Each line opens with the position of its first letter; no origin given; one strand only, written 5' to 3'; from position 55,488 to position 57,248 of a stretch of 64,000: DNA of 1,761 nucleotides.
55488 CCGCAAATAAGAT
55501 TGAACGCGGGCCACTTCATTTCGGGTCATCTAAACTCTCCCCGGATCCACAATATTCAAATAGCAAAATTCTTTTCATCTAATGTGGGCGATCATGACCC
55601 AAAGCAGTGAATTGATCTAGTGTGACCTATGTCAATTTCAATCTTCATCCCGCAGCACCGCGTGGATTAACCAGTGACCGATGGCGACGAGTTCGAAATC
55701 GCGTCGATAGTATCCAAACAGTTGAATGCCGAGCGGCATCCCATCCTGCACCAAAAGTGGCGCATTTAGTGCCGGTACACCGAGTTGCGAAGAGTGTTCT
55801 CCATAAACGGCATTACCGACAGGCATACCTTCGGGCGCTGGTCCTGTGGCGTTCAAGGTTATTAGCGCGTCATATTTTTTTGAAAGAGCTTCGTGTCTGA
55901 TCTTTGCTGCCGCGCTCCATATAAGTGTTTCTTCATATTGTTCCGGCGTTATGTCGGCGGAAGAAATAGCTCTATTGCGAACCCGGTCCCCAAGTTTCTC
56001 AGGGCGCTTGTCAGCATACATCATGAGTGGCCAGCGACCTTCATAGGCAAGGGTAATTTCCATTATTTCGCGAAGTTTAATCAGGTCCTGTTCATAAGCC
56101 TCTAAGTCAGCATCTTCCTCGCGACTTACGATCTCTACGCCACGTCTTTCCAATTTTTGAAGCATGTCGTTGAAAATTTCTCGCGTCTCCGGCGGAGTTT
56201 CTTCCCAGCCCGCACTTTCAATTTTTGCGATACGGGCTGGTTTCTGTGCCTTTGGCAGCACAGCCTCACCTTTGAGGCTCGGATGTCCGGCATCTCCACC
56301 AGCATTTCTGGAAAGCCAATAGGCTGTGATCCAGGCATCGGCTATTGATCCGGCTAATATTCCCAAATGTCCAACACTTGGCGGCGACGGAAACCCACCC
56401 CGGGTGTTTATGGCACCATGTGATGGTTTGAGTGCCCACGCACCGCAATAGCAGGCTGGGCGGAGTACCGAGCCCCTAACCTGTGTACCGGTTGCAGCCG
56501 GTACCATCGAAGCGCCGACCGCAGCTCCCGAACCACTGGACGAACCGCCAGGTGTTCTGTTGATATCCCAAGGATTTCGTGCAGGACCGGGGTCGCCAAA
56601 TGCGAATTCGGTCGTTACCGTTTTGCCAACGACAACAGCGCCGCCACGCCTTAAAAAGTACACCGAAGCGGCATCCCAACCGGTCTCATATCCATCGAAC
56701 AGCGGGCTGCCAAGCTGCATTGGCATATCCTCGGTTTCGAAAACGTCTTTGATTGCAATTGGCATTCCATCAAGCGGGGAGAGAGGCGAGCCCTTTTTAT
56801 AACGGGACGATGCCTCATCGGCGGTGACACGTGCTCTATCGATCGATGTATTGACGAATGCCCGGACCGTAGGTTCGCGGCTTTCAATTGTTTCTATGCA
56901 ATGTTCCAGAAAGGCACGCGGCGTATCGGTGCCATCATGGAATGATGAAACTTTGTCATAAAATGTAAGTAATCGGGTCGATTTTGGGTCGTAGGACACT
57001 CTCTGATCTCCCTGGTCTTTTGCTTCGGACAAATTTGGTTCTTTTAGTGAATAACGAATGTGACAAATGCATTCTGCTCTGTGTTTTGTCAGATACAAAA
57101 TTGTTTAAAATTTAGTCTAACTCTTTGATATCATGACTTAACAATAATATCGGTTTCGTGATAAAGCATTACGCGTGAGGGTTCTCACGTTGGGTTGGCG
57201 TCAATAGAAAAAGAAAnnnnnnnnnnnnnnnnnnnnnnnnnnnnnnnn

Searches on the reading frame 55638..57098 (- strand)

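Call 43: search_protein_families(library=ncbifam, proteins=[window:55638-57098:-], max_evalue=0.00001)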
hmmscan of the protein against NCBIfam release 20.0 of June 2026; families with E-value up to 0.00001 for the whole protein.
window:55638-57098:- (486 aa): 26 families (the best 25 are shown)
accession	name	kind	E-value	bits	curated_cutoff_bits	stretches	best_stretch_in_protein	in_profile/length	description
NF005688.0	PRK07488.1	equivalog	1.2e-49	169.5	532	1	43-336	10-296/474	indoleacetamide hydrolase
TIGR00132.1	gatA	equivalog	3.7e-49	167.7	481.1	1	62-410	14-377/466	Asp-tRNA(Asn)/Glu-tRNA(Gln) amidotransferase subunit GatA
NF004815.0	PRK06169.1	equivalog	9.4e-48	162.9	506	1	42-418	8-384/471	amidase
NF004816.0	PRK06170.1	equivalog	7.3e-43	146.9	503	1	47-340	15-322/493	amidase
NF004766.0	PRK06102.1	equivalog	1.9e-42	145.9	559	1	51-414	15-370/455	amidase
NF006631.0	PRK09201.1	equivalog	1.8e-41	142.3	461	1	51-463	14-437/466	AtzE family amidohydrolase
TIGR02715.1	amido_AtzE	subfamily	4.1e-41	141.4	425.75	1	51-471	7-438/452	AtzE family amidohydrolase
NF005450.0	PRK07042.1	equivalog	5.5e-41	140.5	458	1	47-474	10-445/464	amidase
NF004717.0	PRK06061.1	equivalog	2.8e-39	135.1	498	1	35-328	8-310/483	amidase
NF005686.0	PRK07486.1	subfamily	5.5e-37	127.6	465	1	60-345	30-327/486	amidase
NF005460.0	PRK07056.1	subfamily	6.3e-37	127.6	447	1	50-422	14-382/457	amidase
NF009119.0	PRK12470.1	equivalog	3.6e-36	125.2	498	1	54-258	19-227/462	amidase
NF005687.0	PRK07487.1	subfamily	1.3e-35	123.1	428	1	64-324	28-295/468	amidase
NF004622.0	PRK05962.1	equivalog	7.5e-34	117.3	463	1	61-335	5-276/431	amidase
NF006006.0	PRK08137.1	equivalog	2.6e-33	115.6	534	1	66-337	59-347/529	amidase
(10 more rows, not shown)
